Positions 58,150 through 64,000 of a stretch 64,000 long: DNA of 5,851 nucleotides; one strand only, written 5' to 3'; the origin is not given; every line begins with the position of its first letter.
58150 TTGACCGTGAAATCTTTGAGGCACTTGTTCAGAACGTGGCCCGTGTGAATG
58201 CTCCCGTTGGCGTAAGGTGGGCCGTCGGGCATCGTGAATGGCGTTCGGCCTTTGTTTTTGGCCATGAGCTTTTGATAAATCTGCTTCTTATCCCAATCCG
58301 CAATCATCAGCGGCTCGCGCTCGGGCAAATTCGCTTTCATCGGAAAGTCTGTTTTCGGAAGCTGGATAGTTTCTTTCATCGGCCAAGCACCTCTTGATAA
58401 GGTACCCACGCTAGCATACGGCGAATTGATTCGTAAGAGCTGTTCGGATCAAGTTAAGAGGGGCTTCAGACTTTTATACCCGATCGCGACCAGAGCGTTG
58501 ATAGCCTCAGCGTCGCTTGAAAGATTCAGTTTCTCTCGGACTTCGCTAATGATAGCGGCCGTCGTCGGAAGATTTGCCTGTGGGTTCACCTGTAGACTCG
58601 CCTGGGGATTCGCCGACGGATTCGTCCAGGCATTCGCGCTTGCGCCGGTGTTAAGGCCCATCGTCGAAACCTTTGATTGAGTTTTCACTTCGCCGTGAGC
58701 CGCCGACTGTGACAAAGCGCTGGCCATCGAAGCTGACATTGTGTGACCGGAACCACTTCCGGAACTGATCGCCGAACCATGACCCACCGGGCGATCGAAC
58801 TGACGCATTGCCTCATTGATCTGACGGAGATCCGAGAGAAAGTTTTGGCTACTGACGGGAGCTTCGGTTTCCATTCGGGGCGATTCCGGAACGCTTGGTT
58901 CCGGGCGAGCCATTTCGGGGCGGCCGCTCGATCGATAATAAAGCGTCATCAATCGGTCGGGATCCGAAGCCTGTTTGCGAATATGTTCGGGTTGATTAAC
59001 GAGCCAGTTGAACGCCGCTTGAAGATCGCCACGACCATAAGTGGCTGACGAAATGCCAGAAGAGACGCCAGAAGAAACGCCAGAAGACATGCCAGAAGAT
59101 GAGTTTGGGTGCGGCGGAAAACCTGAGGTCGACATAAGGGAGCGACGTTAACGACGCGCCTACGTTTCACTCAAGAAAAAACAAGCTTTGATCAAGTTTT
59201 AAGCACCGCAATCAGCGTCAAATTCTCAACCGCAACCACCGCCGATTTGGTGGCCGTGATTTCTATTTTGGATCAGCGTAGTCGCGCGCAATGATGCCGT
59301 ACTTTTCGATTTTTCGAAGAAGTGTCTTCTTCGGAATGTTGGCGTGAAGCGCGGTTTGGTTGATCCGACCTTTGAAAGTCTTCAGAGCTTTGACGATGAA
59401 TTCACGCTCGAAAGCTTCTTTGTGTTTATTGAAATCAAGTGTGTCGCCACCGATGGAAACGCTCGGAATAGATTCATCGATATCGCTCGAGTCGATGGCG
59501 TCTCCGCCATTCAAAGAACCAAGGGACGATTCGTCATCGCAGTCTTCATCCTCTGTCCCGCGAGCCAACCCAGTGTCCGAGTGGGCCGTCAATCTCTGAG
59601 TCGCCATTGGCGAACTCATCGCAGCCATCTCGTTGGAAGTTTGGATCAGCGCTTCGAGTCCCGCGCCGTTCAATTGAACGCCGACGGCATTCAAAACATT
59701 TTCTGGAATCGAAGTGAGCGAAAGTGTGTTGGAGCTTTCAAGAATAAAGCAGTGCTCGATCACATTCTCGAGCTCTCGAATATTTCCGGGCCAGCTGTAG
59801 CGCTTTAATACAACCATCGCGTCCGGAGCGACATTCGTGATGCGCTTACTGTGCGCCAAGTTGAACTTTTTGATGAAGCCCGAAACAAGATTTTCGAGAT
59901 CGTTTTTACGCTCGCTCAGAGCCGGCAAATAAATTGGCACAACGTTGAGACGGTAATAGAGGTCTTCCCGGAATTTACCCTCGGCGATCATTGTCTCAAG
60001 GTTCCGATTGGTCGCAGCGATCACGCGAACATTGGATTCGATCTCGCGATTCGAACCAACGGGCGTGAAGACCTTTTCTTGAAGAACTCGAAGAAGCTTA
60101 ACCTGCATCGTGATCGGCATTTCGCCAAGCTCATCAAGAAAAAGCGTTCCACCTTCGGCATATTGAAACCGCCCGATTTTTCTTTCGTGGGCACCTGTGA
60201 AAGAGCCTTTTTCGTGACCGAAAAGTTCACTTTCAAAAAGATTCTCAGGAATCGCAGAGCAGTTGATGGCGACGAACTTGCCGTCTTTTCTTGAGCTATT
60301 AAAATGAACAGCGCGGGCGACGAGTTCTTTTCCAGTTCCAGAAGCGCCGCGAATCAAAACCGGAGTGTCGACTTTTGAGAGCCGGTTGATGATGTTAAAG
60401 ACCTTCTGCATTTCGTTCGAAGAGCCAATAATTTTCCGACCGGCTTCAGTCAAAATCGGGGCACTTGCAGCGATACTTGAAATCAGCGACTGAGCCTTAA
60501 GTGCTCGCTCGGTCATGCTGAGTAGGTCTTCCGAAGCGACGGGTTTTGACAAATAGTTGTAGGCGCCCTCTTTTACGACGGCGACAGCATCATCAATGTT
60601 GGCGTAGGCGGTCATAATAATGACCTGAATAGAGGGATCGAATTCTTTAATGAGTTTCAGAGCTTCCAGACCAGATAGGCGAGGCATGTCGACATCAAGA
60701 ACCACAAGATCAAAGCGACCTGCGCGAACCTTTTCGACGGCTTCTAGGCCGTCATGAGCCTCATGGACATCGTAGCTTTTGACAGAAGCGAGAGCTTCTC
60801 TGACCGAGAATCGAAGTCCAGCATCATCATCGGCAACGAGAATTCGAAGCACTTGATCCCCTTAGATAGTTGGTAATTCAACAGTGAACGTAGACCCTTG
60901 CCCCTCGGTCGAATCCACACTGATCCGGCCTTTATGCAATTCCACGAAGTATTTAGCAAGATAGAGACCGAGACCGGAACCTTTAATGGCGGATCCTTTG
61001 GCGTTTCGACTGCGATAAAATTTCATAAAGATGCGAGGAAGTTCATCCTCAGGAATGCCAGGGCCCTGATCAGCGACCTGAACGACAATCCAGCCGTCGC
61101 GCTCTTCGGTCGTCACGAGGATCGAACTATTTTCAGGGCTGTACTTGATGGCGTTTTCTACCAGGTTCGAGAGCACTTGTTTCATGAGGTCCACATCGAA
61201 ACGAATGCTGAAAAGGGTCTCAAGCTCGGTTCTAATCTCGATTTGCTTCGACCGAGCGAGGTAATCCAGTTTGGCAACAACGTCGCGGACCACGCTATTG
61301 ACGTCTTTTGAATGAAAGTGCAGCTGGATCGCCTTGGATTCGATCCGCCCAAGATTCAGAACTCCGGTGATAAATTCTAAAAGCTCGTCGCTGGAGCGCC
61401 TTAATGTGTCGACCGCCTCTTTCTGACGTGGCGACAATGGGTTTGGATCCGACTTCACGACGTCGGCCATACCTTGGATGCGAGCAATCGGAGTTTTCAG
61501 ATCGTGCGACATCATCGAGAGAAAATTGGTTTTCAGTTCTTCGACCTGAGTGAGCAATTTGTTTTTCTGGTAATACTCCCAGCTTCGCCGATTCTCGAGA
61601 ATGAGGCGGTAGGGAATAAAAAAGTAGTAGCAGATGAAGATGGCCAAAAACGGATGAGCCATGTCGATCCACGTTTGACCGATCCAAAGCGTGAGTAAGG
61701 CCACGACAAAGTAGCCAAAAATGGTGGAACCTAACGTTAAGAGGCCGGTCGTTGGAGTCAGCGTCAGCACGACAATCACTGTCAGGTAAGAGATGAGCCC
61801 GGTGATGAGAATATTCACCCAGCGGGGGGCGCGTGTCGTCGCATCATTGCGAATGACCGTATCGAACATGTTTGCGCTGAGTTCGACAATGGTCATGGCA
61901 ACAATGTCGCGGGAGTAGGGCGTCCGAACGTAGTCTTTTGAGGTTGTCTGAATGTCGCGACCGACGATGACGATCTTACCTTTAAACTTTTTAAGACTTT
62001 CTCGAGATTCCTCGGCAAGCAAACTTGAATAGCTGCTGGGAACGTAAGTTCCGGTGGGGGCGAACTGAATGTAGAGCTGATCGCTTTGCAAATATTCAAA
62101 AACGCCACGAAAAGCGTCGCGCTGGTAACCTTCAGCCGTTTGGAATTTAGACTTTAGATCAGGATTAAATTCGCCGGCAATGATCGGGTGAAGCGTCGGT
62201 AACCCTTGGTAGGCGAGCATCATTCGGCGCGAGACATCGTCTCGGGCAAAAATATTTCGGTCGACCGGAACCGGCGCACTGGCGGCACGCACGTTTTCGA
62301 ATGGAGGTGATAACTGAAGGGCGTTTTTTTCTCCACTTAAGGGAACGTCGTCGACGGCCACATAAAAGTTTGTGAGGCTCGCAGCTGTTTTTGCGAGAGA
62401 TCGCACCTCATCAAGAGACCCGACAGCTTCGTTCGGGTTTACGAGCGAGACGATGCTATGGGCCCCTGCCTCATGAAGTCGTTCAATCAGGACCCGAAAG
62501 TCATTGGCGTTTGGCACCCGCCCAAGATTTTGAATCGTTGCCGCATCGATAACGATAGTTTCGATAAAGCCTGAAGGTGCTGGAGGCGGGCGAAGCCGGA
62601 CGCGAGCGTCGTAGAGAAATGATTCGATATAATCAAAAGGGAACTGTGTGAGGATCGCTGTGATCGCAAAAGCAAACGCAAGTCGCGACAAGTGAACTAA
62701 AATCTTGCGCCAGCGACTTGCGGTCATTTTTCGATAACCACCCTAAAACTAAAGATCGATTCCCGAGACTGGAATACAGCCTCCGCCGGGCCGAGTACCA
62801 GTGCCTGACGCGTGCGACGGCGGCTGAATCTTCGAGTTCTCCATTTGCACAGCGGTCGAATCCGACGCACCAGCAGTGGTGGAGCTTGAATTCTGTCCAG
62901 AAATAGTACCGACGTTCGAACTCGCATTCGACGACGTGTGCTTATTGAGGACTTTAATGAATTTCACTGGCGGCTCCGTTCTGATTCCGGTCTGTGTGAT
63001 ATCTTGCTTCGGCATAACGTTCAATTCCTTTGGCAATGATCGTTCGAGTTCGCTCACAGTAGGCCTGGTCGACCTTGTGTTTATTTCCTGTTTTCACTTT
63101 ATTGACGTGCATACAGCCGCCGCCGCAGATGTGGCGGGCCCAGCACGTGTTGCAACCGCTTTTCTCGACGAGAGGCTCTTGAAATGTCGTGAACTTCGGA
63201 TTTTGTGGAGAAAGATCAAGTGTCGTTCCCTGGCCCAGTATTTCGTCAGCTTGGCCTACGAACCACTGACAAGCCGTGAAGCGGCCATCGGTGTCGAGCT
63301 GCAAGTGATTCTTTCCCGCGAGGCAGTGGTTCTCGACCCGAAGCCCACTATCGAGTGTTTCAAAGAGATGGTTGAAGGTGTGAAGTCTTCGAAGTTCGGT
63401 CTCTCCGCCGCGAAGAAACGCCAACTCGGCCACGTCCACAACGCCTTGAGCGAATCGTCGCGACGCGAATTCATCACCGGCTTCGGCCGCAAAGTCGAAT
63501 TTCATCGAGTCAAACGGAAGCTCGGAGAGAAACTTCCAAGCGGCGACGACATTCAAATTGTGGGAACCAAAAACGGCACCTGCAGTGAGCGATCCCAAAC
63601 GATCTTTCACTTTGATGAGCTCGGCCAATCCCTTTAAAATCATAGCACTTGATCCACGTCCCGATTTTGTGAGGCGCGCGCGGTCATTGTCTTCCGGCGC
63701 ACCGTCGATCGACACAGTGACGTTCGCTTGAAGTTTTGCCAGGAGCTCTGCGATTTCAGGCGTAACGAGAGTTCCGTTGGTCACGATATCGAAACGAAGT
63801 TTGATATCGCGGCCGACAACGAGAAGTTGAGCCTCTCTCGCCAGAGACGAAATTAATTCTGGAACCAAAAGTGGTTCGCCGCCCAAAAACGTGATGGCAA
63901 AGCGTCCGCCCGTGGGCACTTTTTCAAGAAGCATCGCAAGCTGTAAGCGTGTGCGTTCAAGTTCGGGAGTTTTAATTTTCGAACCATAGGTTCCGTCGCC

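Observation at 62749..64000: Radical-SAM/SPASM enzyme followed by a small Ser/Thr/Gly-rich ORF and a CHASE2 kinase / sigma-54 activator pair: possible peptide-modification locus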

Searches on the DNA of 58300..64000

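Call 59: search_rna_families(source=window, start=58300, end=64000, threshold=gathering)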
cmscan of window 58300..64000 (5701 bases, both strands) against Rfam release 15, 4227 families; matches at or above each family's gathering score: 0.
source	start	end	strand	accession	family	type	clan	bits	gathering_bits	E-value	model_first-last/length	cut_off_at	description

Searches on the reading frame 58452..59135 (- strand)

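Call 5: search_protein_families(library=ncbifam, proteins=[window:58452-59135:-], max_evalue=0.1)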
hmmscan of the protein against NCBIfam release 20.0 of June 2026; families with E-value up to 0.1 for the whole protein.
window:58452-59135:- (228 aa): 1 family
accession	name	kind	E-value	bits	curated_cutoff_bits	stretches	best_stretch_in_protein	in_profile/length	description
NF033849.1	ser_rich_anae_1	subfamily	0.097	9.9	650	0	12-172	383-461/1163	serine-rich protein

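Call 6: search_protein_families(library=pfam, proteins=[window:58452-59135:-], max_evalue=0.1)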
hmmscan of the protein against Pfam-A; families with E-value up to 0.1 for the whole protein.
window:58452-59135:- (228 aa): 1 family
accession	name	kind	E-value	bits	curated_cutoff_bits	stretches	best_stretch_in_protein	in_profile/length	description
PF08541.16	ACP_syn_III_C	-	0.00037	21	26.6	1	125-169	41-85/90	3-Oxoacyl-[acyl-carrier-protein (ACP)] synthase III C terminal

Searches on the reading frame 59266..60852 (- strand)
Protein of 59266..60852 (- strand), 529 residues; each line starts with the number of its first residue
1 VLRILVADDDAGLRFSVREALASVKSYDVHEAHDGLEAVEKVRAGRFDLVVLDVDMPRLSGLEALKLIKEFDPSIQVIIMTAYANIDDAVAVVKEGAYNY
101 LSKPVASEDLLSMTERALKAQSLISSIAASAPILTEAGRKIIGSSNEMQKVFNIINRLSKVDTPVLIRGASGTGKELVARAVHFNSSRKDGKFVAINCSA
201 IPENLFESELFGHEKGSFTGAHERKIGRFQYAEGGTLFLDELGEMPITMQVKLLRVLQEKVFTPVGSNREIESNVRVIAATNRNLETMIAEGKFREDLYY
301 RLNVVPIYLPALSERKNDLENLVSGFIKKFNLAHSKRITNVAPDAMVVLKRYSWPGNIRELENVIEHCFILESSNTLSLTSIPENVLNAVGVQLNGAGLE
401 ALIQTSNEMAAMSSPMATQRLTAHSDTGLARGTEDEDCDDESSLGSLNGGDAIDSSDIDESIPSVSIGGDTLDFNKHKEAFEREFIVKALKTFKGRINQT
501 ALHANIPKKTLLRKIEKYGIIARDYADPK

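Call 5: search_protein_families(library=ncbifam, proteins=[window:59266-60852:-], max_evalue=0.1)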
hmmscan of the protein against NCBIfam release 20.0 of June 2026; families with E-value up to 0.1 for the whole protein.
window:59266-60852:- (529 aa): 121 families (the best 25 are shown)
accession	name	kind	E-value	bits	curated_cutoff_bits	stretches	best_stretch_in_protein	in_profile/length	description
TIGR01818.1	ntrC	equivalog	3.4e-129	431.6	558.6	1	4-388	1-383/463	nitrogen regulation protein NR(I)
NF008469.0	PRK11361.1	equivalog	2.3e-125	418.9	714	1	3-390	6-394/461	acetoacetate metabolism transcriptional regulator AtoC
TIGR02915.1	PEP_resp_reg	equivalog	1.5e-113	380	502.6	1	4-378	1-378/445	PEP-CTERM-box response regulator transcription factor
NF041552.1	TF_PrdR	equivalog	1.7e-111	373.4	795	2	137-391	265-519/577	sigma-54 dependent transcriptional regulator PrdR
NF007689.0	PRK10365.1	equivalog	1.1e-110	370.5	760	1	3-405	7-405/441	sigma-54-dependent response regulator transcription factor ZraR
NF051870.1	NAssimRespRegNtrX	equivalog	6e-108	361.6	600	2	2-402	2-401/452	nitrogen assimilation response regulator NtrX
NF011695.0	PRK15115.1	equivalog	1.8e-104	350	763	1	3-379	8-375/445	two-component system response regulator GlrR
TIGR01817.1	nifA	equivalog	3.6e-102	342.8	528.85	1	133-387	190-443/534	nif-specific transcriptional activator NifA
NF041946.1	LuxO_transreg_Vib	equivalog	9.2e-102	341.2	800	1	28-397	22-391/463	quorum-sensing sigma-54 dependent transcriptional regulator LuxO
NF008176.1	PRK10923.1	equivalog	1.1e-101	340.7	620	1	4-390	6-389/469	nitrogen regulation protein NR(I)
NF038308.1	RNA_repair_RtcR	equivalog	8.6e-93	312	650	1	110-386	149-436/530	RNA repair transcriptional activator RtcR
NF003451.0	PRK05022.1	equivalog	6.8e-91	305.5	476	1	135-503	186-493/512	nitric oxide reductase transcriptional regulator NorR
NF049963.1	RespRegFlgRCampy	domain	3e-90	303.1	750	1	4-377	3-372/429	fla regulon two-component system response regulator FlgR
NF050807.1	TransRegFlbDCaul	equivalog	9.2e-89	298.4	750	1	21-383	19-362/454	sigma-54-dependent transcriptional regulator FlbD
NF011958.0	PRK15429.1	equivalog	3.7e-83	280.3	830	1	140-387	380-626/692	formate hydrogenlyase transcriptional activator FlhA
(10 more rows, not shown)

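Call 6: search_protein_families(library=pfam, proteins=[window:59266-60852:-], max_evalue=0.1)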
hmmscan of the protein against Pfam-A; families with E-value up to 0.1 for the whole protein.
window:59266-60852:- (529 aa): 11 families
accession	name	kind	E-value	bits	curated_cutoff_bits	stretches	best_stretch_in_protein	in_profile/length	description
PF00158.32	Sigma54_activat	-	2.1e-73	246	20.2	1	141-307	1-167/168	Sigma-54 interaction domain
PF00072.30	Response_reg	-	3.5e-29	101.7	30.2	1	4-113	1-109/111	Response regulator receiver domain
PF25601.1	AAA_lid_14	-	8.2e-22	77.3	27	1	314-388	2-76/87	AAA+ ATPase lid domain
PF14532.12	Sigma54_activ_2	-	1e-20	74.8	25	1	142-312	1-138/138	Sigma-54 interaction domain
PF07728.20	AAA_5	-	8.3e-07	29.5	22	1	164-284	1-124/139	AAA domain (dynein-related subfamily)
PF02954.25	HTH_8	-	1.7e-05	24.9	22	1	479-518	3-42/42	Bacterial regulatory protein, Fis family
PF00004.35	AAA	-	4.9e-05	24.2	21.2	1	165-285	1-111/131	ATPase family associated with various cellular activities (AAA)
PF13191.12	AAA_16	-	0.00083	20.3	32.6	1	141-201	2-63/167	AAA ATPase domain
PF12775.13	AAA_7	-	0.016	15.2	25.8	1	145-200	16-71/181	P-loop containing dynein motor region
PF07726.17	AAA_3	-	0.034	14.5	27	1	165-282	2-111/131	ATPase family associated with various cellular activities (AAA)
PF01078.27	Mg_chelatase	-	0.044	13.6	20.3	0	220-282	93-157/207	Magnesium chelatase, subunit ChlI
